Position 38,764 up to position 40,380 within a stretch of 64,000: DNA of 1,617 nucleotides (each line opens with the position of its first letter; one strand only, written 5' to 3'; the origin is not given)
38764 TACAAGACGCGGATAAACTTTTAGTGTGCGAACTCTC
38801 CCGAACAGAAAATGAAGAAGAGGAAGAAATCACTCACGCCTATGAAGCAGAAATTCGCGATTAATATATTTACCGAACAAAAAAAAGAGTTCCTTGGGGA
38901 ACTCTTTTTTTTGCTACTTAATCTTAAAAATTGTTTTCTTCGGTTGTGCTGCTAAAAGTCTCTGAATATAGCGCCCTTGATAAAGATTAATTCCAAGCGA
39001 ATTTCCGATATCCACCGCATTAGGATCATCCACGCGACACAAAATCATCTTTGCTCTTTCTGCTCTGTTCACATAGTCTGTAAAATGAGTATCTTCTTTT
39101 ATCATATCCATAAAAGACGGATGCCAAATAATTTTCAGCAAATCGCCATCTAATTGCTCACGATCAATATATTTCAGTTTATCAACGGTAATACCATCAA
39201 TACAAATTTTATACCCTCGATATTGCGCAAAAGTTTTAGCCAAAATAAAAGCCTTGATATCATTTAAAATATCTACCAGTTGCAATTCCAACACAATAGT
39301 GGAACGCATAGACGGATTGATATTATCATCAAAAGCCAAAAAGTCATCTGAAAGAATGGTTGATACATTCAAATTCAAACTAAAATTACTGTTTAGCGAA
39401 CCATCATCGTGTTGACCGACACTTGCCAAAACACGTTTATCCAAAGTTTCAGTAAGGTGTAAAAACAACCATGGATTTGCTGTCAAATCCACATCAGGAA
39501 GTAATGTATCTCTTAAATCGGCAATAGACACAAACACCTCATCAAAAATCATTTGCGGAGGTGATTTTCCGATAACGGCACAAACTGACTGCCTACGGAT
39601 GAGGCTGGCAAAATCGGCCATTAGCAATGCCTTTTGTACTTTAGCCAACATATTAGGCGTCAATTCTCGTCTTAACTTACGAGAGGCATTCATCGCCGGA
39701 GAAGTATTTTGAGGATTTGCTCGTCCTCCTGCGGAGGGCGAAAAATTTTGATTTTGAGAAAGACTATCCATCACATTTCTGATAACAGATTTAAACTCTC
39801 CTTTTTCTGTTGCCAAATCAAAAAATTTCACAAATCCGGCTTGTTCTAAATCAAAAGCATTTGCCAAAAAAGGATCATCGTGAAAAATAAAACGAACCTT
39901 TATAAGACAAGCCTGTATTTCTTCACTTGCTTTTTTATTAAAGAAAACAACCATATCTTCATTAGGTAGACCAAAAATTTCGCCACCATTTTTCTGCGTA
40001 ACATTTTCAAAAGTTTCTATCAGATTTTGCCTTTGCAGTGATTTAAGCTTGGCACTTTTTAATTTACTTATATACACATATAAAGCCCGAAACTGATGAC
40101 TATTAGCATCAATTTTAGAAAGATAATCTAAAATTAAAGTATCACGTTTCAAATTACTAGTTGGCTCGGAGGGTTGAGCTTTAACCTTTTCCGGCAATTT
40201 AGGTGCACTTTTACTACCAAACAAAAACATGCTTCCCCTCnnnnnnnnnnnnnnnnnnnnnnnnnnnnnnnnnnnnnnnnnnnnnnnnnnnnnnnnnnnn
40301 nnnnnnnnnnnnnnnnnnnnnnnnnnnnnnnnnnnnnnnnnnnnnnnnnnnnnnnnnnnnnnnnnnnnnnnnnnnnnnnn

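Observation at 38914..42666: Three-gene operon: minimal hybrid histidine kinase plus two tandem paralogous, catalytically degenerate GGDEF-EAL-like proteins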

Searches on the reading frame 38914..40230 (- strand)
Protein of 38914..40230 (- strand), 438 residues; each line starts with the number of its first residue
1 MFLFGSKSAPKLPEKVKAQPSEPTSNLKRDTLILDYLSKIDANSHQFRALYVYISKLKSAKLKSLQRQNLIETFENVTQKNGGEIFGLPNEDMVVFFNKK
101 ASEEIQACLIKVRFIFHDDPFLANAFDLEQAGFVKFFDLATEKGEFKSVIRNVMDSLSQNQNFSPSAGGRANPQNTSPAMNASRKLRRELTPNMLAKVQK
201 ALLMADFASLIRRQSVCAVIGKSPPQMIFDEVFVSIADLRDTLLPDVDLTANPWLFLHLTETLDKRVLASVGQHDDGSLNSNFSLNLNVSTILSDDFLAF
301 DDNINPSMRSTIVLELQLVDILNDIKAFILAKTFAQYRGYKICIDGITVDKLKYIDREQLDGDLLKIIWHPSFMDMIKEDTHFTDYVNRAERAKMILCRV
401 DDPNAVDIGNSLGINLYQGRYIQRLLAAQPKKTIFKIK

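Call 3: search_protein_families(library=pfam, proteins=[window:38914-40230:-], max_evalue=10)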
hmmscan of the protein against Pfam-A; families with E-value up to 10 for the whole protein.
window:38914-40230:- (438 aa): 2 families
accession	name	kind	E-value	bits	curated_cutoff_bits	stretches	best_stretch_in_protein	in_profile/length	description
PF00563.25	EAL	-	2.7e-05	24.1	31.3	1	258-424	58-235/236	EAL domain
PF13848.12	Thioredoxin_6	-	0.017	15.4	27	1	56-107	61-112/184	Thioredoxin-like domain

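Call 4: search_protein_families(library=ncbifam, proteins=[window:38914-40230:-], max_evalue=10)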
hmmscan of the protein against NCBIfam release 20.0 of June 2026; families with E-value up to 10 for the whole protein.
window:38914-40230:- (438 aa): 1 family
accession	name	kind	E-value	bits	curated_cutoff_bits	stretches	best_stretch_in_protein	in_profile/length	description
NF008281.1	PRK11059.1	equivalog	0.05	11.9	663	1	257-378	453-576/633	RNase E specificity factor CsrD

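Call 7: find_homologous_proteins(query=window:38914-40230:-, max_evalue=0.001)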
Query window:38914-40230:- (438 aa): 815 proteins with E <= 0.001 among 6136 candidates; the best 120 are listed.
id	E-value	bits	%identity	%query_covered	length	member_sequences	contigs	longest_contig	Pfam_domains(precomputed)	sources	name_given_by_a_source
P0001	1.7e-287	971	100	100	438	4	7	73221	-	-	-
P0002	4.6e-249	844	88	100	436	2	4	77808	PF00563.26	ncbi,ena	-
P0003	1.8e-248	842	88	100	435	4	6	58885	PF00563.26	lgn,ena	-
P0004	1.4e-246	836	87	100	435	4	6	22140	PF00563.26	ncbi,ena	-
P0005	5.8e-231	785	81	100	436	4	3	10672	PF00563.26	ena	-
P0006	7.1e-230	781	82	100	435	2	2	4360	PF00563.26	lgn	-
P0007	1.9e-229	780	81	100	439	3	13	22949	PF00563.26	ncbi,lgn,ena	-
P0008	2.6e-225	766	80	100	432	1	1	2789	PF00563.26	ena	-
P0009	3.3e-225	766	80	100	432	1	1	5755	PF00563.26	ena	-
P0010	1.0e-224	764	80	100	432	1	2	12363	PF00563.26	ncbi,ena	-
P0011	1.1e-224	764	80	100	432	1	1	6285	PF00563.26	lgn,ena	-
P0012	2.1e-224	763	80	100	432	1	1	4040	PF00563.26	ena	-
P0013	2.7e-224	763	80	100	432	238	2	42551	PF00563.26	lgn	-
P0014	6.8e-224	761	80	100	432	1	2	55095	PF00563.26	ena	-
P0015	2.3e-223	760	80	100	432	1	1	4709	PF00563.26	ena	-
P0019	1.7e-219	747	77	100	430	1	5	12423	PF00563.26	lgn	-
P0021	1.7e-218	744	77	100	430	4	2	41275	PF00563.26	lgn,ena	-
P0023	1.1e-214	731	81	92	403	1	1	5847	PF00563.26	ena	-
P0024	1.4e-211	721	83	89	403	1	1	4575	PF00563.26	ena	-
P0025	3.5e-211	720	83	89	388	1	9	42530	PF00563.26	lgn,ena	-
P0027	5.8e-205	699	73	100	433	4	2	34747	PF00563.26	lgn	-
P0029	7.2e-200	682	73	96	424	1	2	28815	PF00563.26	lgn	-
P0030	1.0e-199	682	72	100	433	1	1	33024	PF00563.26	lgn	-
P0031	1.2e-199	681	72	96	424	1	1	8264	PF00563.26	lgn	-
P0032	1.6e-199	681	71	100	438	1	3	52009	PF00563.26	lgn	-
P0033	1.0e-198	678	72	96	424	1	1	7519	PF00563.26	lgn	-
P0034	1.0e-198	678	71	96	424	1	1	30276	PF00563.26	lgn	-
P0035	9.4e-198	675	72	96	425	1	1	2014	PF00563.26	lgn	-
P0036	7.4e-197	672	72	96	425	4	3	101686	PF00563.26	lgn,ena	-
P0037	1.2e-196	672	70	100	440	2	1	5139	PF00563.26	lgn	-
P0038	3.9e-196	670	72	96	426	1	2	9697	PF00563.26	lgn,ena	-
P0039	5.5e-196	669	70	100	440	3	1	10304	PF00563.26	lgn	-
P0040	5.6e-196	669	71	96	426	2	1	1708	PF00563.26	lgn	-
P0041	8.1e-196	669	72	96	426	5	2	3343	PF00563.26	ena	-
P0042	1.1e-195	668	72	94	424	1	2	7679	PF00563.26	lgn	-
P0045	8.0e-195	666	70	100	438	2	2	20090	PF00563.26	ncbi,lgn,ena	ncbi:MAG: hypothetical protein ACI4OW_01715 [Alphaproteobacteria bacterium]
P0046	1.0e-194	665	70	100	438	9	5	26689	PF00563.26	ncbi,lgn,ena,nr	ncbi:MAG: EAL domain-containing protein [Alphaproteobacteria bacterium]|nr:EAL domain-containing pro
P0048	2.7e-194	664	71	96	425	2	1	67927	PF00563.26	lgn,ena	-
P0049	3.4e-194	664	70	96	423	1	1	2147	PF00563.26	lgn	-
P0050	5.6e-194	663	72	95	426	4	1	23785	PF00563.26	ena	-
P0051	7.3e-194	662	69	100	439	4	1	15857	PF00563.26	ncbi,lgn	-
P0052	1.6e-193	661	71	96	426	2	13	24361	PF00563.26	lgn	-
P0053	1.6e-193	661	71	96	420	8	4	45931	PF00563.26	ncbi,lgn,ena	-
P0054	1.6e-193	661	70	96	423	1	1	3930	PF00563.26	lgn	-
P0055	1.9e-193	661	72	94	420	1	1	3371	PF00563.26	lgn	-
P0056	2.0e-193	661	68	100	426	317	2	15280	PF00563.26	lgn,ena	-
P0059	3.3e-193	660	71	94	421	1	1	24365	PF00563.26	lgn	-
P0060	7.0e-193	659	72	94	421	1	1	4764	PF00563.26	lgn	-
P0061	7.1e-193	659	69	100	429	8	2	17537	PF00563.26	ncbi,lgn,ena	-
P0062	9.1e-193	659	71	94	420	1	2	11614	PF00563.26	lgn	-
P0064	2.5e-192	657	71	96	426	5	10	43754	PF00563.26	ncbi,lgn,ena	-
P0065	3.3e-192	657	72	94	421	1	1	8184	PF00563.26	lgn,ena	-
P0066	4.6e-192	657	71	96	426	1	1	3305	PF00563.26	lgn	-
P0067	4.8e-192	656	71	95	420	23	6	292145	PF00563.26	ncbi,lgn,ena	-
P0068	5.2e-192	656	72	94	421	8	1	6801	PF00563.26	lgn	-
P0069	6.1e-192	656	72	94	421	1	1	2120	PF00563.26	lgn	-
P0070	6.2e-192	656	72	94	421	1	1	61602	PF00563.26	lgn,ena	-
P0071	6.3e-192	656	70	94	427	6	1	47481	PF00563.26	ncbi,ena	-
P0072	8.8e-192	656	72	94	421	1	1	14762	PF00563.26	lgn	-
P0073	8.8e-192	656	72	94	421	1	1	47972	PF00563.26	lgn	-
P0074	1.2e-191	655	72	94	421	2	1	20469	PF00563.26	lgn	-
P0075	1.5e-191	655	72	94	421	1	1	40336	PF00563.26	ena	-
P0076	1.9e-191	655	71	94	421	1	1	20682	PF00563.26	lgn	-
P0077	2.1e-191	654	72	94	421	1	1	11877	PF00563.26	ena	-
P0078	2.6e-191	654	71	94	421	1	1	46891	PF00563.26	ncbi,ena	-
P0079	3.7e-191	654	71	94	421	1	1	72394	PF00563.26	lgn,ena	-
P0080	1.6e-190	651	72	94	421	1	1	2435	PF00563.26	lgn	-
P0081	1.8e-190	651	71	94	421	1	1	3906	PF00563.26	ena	-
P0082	2.6e-190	651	71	94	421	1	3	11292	PF00563.26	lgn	-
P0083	2.9e-190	651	71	94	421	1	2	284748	PF00563.26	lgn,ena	-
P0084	8.9e-190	649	72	95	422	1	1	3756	PF00563.26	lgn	-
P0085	9.7e-190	649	72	95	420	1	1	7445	PF00563.26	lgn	-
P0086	1.2e-189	649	71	95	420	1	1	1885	PF00563.26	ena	-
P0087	1.9e-189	648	69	99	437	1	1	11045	PF00563.26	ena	-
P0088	8.0e-189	646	69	94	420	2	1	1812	PF00563.26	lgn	-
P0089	7.9e-188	643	70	94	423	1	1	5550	PF00563.26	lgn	-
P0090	1.2e-187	642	70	94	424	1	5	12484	PF00563.26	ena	-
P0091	2.4e-187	641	69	95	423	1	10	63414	PF00563.26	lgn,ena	-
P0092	2.4e-187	641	69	94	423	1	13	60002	PF00563.26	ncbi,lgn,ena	-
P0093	3.4e-187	641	69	94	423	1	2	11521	PF00563.26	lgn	-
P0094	4.5e-187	640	69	94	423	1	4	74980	PF00563.26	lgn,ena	-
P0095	5.3e-187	640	69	95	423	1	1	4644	PF00563.26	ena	-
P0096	8.1e-186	636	69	94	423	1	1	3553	PF00563.26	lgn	-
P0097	6.2e-185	633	69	94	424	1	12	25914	PF00563.26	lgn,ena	-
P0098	1.4e-184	632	66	99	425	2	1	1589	PF00563.26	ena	-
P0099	1.9e-184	631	70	95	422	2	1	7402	PF00563.26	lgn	-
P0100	2.0e-184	631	68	94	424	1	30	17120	PF00563.26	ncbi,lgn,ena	-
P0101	2.0e-184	631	68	94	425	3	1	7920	PF00563.26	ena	-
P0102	2.4e-184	631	68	94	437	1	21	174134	PF00563.26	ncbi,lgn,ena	-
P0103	2.9e-184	631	68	94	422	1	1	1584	PF00563.26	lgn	-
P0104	5.0e-184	630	68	94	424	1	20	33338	PF00563.26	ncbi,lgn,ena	-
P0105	5.7e-184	630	68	94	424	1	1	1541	PF00563.26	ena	-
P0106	6.7e-184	630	68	94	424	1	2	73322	PF00563.26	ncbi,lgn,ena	-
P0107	1.0e-183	629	68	94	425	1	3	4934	PF00563.26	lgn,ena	-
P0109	1.0e-183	629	68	94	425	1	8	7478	PF00563.26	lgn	-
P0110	1.1e-183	629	68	94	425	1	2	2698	PF00563.26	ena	-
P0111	1.2e-183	629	68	94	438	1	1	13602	PF00563.26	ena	-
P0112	1.2e-183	629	68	94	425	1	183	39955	PF00563.26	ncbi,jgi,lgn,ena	-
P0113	1.2e-183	629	68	94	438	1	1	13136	PF00563.26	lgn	-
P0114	1.4e-183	629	68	94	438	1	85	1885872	PF00563.26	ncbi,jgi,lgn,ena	jgi:hypothetical protein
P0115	1.5e-183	629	68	94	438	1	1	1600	PF00563.26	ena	-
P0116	1.5e-183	629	68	94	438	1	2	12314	PF00563.26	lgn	-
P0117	1.6e-183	628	66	95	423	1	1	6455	PF00563.26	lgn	-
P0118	2.4e-183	628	68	94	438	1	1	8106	PF00563.26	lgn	-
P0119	2.7e-183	628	68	94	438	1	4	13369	PF00563.26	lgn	-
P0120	2.9e-183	628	68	94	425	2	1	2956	PF00563.26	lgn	-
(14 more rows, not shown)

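Call 14: search_solved_structures(query=A1, max_evalue=1, show_alignments=3)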
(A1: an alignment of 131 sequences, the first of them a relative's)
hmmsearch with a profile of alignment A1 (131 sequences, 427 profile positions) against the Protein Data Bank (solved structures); distinct sequences matched with E-value up to 1: 0.

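Call 21: search_solved_structures(query=window:38914-40230:-, max_evalue=10, show_alignments=3)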
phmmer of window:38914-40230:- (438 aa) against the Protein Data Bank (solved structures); distinct sequences matched with E-value up to 10: 0.

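Call 25: find_encoding_contigs(protein=P0114, flank=8000, max_places=3)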
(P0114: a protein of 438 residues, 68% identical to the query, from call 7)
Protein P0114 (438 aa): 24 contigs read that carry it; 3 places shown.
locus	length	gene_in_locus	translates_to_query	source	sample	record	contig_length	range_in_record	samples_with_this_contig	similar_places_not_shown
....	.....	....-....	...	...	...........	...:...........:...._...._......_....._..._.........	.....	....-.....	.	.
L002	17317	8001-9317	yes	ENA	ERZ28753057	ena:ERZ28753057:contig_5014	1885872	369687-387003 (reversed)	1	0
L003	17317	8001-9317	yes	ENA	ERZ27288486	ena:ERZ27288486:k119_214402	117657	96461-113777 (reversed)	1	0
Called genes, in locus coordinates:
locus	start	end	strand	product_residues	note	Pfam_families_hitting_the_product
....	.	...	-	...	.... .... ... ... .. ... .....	-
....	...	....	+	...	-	-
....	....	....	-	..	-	-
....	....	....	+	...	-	-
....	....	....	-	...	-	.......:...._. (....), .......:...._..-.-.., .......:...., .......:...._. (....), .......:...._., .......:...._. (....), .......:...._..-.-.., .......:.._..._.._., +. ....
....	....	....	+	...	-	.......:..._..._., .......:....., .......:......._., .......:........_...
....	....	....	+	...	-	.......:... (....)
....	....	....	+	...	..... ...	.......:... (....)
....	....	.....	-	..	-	-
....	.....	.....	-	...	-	-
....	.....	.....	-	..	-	-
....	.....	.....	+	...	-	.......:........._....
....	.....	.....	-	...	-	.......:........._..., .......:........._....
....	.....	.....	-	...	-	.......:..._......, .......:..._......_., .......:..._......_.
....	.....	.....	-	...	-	-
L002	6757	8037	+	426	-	PF00563:EAL (weak)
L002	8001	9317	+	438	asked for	PF00563:EAL (weak)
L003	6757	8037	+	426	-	PF00563:EAL (weak)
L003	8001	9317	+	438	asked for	PF00563:EAL (weak)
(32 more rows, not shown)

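Call 26: predict_structure(alignment_id=A1)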
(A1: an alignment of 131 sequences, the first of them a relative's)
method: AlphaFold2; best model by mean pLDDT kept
length: 438 residues; sequences in the alignment: 131
mean_pLDDT: 85.4   pTM: 0.63
mean pLDDT of the five models: 85.4, 85.1, 84.7, 83.9, 83.6
residues with pLDDT >= 90: 257; 70-90: 114; 50-70: 27; < 50: 40
segments of 3 or more residues with pLDDT < 50: 1-7, 15-18, 20-24, 166-168, 173-182, 435-438
pLDDT, mean of each block of 10 residues (from residue 1): 42 47 52 93 98 94 81 94 94 97 96 91 93 98 97 88 53 47 69 91 87 94 93 90 87 87 93 75 95 97 93 95 95 97 93 85 93 80 81 92 93 95 91 51
secondary structure, 60 per line:
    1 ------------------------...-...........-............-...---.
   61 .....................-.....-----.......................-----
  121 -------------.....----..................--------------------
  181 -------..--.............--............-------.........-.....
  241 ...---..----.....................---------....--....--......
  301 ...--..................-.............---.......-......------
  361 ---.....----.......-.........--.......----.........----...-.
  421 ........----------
elements in order: H29-39 H41-46 E47-52 H60-81 E83-87 E93-98 H99-115 E134-138 H143-160 H192-204 H207-210 E211-218 E226-234 H236-243 H253-273 E283-286 H289-292 H295-303 H306-311 E312-317 H318-323 H325-337 E341-347 H349-354 E364-368 H373-379 H381-389 E395-398 H403-411 E416-418 H420-428

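Call 28: fold_search(model_id=the predicted structure, library=pdb)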
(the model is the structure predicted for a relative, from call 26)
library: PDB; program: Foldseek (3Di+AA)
matches with E <= 10: 1002; with E <= 0.001: 97
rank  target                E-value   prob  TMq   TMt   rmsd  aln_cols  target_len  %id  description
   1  6pwk_A                2.8e-11  1.00  0.42  0.45  15.0       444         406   12  Vibrio cholerae LapD S helix-GGDEF-EAL (bound to c-di-GMP) (released 2019-10-09)
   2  6pwk_B                4.2e-11  1.00  0.43  0.46  14.0       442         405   11  Vibrio cholerae LapD S helix-GGDEF-EAL (bound to c-di-GMP) (released 2019-10-09)
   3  6pwj_B                5.5e-11  1.00  0.43  0.46  14.8       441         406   12  Vibrio cholerae LapD S helix-GGDEF-EAL (apo) (released 2019-10-09)
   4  5xgb                  8.2e-11  1.00  0.39  0.32  13.7       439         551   12  Crystal structure of the PAS-GGDEF-EAL domain of PA0861 from Pseudomonas aeruginosa (released 2017-12-20)
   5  5xge                  1.8e-10  1.00  0.39  0.33  13.9       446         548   12  Crystal structure of the PAS-GGDEF-EAL domain of PA0861 from Pseudomonas aeruginosa in complex with cyclic di-GMP (released 2017-12-20)
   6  4rnf                  1.8e-10  1.00  0.38  0.39  15.0       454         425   12  PaMorA tandem diguanylate cyclase - mutant phosphodiesterase, apo form (released 2014-11-19)
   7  6pwj_A                2.1e-10  1.00  0.41  0.44  14.6       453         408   10  Vibrio cholerae LapD S helix-GGDEF-EAL (apo) (released 2019-10-09)
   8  5xgd                  4.8e-10  1.00  0.39  0.33  13.5       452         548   12  Crystal structure of the PAS-GGDEF-EAL domain of PA0861 from Pseudomonas aeruginosa in complex with GTP (released 2017-12-20)
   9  9cmf_A                8.5e-10  1.00  0.38  0.23  16.0       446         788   13  Substrate bound DosP (released 2024-11-20)
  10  5m3c_A                1.3e-09  1.00  0.38  0.39  14.5       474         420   12  Structure of the hybrid domain (GGDEF-EAL) of PA0575 from Pseudomonas aeruginosa PAO1 at 2.8 Ang. with GTP and Ca2+ bo (released 2017-12-20)
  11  9bkv_A                2.7e-09  1.00  0.37  0.23  16.7       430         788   13  DosP R97A bent form (released 2024-11-20)
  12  5m3c_B                3.6e-09  1.00  0.36  0.37  16.1       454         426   13  Structure of the hybrid domain (GGDEF-EAL) of PA0575 from Pseudomonas aeruginosa PAO1 at 2.8 Ang. with GTP and Ca2+ bo (released 2017-12-20)
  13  9bgv_A                4.2e-09  1.00  0.39  0.24  17.0       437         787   11  DosP R97A straight form (released 2024-11-20)
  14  3pjw                  6.3e-09  1.00  0.40  0.41  14.8       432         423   15  Structure of Pseudomonas fluorescence LapD GGDEF-EAL dual domain, I23 (released 2011-02-09)
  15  4rnh                  1.6e-08  1.00  0.34  0.36  15.6       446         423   12  PaMorA tandem diguanylate cyclase - phosphodiesterase, c-di-GMP complex (released 2014-11-19)
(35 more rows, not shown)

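Call 29: search_protein_representatives(alignment_id=A1)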
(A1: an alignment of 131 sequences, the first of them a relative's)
Query: 131 sequences, 427 profile positions. Proteins with E-value up to 0.001 (for the whole library): 1724; up to 1e-10: 1343; up to 1e-30: 700. The best 150 are listed.
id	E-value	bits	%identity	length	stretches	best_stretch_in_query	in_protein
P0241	8.4e-167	571.8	-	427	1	3-427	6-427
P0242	1.2e-153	528.5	-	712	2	5-389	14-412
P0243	4.3e-146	503.6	-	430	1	4-393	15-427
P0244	4.0e-138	477.4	-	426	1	3-425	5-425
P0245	1.1e-126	439.6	-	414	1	7-424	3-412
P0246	3.4e-122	424.9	-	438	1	3-426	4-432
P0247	1.4e-118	412.9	-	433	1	1-426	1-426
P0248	1.7e-113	396.2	-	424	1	5-389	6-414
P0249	4.8e-104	365.1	-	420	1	8-394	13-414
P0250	8.0e-103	361.0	-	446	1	7-420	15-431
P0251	1.0e-101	357.4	-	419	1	4-404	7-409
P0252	1.2e-99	350.6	-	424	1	1-383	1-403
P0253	1.0e-98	347.5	-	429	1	9-384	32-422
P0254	1.6e-98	346.8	-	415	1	1-390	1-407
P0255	4.0e-98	345.6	-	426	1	8-387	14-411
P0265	1.6e-93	330.4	-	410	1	8-388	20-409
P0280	1.2e-88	314.3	-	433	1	6-384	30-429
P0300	4.9e-86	305.7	-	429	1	8-424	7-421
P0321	1.1e-83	297.9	-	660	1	4-381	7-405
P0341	5.0e-82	292.5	-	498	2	138-383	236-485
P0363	8.1e-80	285.2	-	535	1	41-420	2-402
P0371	8.5e-79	281.9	-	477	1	6-422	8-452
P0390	1.0e-75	271.7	-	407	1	10-385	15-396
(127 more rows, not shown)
